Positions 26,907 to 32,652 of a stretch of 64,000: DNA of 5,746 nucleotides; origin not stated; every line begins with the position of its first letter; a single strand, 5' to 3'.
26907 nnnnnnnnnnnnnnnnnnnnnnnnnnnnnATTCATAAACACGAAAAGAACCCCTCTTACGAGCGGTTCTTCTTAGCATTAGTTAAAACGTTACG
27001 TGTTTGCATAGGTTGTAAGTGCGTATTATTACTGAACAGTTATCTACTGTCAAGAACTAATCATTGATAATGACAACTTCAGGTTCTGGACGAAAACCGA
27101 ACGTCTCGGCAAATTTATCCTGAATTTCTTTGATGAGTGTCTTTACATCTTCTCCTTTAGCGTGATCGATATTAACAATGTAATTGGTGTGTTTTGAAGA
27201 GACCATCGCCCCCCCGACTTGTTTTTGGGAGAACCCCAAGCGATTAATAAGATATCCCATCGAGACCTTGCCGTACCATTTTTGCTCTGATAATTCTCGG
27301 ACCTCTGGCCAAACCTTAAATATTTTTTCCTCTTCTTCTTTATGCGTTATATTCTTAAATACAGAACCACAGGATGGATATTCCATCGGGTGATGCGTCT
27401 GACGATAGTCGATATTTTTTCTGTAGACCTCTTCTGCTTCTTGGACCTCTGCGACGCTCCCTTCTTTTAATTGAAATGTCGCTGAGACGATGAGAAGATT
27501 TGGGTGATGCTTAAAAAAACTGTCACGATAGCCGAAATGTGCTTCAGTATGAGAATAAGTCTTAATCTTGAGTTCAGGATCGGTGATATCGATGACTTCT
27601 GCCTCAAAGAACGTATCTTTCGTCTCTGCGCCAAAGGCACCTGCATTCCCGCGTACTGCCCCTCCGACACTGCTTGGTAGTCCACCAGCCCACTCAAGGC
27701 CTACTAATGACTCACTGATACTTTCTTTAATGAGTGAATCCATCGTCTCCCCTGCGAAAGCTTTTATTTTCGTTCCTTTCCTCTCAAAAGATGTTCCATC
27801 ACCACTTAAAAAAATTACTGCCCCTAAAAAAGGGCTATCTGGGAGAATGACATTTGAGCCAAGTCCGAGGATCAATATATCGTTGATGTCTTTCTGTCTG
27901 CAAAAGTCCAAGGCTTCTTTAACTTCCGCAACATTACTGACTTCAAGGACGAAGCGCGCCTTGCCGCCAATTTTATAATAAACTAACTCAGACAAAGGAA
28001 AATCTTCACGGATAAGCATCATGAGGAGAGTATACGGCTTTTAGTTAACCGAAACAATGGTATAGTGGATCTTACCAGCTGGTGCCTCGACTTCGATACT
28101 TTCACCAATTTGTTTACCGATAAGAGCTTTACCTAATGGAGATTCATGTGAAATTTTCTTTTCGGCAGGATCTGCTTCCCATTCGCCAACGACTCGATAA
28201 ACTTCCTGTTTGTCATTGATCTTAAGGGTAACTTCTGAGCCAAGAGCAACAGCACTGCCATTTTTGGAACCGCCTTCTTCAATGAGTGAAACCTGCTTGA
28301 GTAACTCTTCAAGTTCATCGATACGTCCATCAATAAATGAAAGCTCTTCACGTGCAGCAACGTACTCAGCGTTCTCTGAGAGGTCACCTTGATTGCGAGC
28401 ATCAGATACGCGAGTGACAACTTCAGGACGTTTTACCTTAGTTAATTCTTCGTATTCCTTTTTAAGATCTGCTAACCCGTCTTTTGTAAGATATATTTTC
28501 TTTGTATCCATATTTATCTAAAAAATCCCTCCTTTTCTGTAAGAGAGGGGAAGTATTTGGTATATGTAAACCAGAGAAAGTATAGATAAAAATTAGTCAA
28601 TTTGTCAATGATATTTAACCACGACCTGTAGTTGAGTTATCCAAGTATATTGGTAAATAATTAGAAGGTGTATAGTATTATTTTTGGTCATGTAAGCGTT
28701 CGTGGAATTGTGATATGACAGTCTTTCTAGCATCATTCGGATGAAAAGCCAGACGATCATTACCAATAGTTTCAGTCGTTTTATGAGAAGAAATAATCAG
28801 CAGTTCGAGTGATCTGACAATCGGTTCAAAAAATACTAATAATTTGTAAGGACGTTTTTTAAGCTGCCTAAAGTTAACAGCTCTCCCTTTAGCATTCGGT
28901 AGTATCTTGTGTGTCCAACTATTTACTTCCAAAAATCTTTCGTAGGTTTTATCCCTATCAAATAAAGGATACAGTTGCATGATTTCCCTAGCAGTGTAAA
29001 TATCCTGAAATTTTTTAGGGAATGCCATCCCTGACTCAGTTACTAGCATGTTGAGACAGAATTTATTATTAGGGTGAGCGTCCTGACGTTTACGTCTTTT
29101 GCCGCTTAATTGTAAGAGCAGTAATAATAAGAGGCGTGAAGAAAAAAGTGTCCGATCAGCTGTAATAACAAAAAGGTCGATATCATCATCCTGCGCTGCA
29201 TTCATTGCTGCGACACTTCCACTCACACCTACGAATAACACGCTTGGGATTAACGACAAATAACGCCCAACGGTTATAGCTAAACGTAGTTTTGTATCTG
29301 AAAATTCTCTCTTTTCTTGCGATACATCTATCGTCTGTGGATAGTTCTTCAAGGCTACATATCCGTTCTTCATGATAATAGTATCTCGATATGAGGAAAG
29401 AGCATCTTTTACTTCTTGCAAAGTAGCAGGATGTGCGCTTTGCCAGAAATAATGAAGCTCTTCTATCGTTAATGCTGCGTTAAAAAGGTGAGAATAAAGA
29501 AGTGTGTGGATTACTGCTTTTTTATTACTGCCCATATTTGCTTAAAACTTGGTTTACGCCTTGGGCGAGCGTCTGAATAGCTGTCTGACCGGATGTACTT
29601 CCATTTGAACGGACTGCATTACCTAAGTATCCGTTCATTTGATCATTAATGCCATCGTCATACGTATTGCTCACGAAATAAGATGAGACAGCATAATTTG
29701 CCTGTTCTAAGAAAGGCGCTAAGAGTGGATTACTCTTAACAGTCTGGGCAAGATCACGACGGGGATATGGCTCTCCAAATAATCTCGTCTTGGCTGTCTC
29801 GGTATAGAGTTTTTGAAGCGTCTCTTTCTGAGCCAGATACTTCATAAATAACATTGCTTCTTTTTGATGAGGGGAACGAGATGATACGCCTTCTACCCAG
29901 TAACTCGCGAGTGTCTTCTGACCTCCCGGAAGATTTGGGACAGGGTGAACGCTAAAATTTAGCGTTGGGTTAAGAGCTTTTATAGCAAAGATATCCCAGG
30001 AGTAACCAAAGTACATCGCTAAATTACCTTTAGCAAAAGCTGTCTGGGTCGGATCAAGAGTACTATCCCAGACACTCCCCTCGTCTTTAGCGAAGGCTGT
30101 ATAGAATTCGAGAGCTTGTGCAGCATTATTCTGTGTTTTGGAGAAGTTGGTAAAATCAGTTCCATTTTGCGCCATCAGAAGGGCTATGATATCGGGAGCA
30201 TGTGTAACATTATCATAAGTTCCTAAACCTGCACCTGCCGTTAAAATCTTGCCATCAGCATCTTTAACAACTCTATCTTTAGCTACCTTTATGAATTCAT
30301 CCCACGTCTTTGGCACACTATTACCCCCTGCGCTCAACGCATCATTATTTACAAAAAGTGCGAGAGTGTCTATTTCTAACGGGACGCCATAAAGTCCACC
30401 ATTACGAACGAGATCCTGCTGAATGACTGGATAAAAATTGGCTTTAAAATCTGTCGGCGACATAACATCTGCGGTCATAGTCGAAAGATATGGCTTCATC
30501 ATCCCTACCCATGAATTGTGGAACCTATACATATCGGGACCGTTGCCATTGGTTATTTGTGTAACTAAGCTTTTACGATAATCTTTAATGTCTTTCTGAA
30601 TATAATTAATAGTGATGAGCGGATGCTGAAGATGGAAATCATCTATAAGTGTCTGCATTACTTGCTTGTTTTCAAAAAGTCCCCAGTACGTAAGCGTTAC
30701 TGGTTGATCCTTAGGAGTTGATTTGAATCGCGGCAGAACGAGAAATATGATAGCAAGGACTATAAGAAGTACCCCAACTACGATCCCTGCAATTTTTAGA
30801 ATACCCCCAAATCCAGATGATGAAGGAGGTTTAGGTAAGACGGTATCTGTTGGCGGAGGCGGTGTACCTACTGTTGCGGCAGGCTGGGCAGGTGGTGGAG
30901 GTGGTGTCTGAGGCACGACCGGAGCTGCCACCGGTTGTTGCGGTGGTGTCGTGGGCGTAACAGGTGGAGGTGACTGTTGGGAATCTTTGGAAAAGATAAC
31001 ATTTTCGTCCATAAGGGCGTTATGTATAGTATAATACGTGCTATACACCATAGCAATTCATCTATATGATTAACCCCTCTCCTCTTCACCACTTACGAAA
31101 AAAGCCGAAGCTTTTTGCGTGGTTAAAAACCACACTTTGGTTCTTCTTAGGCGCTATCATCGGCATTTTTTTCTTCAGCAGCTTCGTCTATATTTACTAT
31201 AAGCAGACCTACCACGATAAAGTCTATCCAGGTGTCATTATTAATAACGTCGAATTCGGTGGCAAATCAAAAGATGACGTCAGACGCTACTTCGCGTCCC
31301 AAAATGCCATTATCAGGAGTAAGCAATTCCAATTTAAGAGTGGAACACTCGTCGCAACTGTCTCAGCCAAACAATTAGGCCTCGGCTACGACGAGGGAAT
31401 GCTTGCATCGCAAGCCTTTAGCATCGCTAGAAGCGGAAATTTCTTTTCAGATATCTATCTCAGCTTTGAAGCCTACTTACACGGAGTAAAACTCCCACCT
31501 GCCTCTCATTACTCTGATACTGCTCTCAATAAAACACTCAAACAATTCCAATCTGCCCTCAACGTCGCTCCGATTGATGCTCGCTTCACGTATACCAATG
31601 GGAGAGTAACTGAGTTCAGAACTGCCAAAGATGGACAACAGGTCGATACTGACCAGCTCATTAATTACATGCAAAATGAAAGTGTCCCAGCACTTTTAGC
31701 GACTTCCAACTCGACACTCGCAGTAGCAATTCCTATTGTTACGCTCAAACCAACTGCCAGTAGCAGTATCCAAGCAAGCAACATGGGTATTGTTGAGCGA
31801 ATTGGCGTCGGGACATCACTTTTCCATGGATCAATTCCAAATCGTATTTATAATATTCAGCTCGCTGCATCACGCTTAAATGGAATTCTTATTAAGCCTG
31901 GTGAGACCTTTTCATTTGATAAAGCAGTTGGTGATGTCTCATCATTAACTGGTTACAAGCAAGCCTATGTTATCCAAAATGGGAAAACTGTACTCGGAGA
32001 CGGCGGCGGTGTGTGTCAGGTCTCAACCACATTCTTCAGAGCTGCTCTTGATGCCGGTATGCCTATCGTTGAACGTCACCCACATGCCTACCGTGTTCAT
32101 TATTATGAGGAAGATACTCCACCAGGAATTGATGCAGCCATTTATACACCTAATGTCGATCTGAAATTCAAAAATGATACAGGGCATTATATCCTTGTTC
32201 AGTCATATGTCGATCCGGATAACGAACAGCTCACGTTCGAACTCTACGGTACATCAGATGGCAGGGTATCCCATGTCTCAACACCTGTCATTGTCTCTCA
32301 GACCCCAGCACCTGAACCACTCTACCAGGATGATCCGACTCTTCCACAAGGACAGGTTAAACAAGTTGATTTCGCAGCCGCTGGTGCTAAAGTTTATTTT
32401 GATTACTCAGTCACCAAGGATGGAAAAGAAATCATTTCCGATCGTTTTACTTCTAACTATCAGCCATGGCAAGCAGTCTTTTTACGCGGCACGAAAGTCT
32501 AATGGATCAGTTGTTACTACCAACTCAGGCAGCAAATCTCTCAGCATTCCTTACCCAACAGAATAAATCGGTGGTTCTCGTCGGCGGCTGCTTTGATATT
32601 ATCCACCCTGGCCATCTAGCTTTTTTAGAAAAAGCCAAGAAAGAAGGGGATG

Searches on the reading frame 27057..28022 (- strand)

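Call 86: search_protein_families(library=pfam, proteins=[window:27057-28022:-], max_evalue=0.0001)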
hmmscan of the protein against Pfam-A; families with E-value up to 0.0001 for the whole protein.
window:27057-28022:- (321 aa): 2 families
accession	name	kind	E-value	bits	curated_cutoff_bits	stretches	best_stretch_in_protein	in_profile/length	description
PF02873.21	MurB_C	-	3.5e-24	85.3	27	1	200-319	6-99/99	UDP-N-acetylenolpyruvoylglucosamine reductase, C-terminal domain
PF01565.28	FAD_binding_4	-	8.4e-14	51.9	26.4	1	23-145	2-130/139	FAD binding domain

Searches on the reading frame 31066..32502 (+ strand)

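Call 12: search_protein_families(library=pfam, proteins=[window:31066-32502:+], max_evalue=0.001)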
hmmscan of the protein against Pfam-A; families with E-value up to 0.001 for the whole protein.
window:31066-32502:+ (478 aa): 3 families
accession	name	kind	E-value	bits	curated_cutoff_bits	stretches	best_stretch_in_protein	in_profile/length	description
PF04294.18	VanW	-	3.2e-45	153.3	27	1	259-394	1-130/130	VanW like protein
PF12229.13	PG_binding_4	-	5.1e-12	46.4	22.1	1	98-203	2-105/117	Putative peptidoglycan binding domain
PF07501.17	G5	-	0.00024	21.7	23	0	413-477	9-75/75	G5 domain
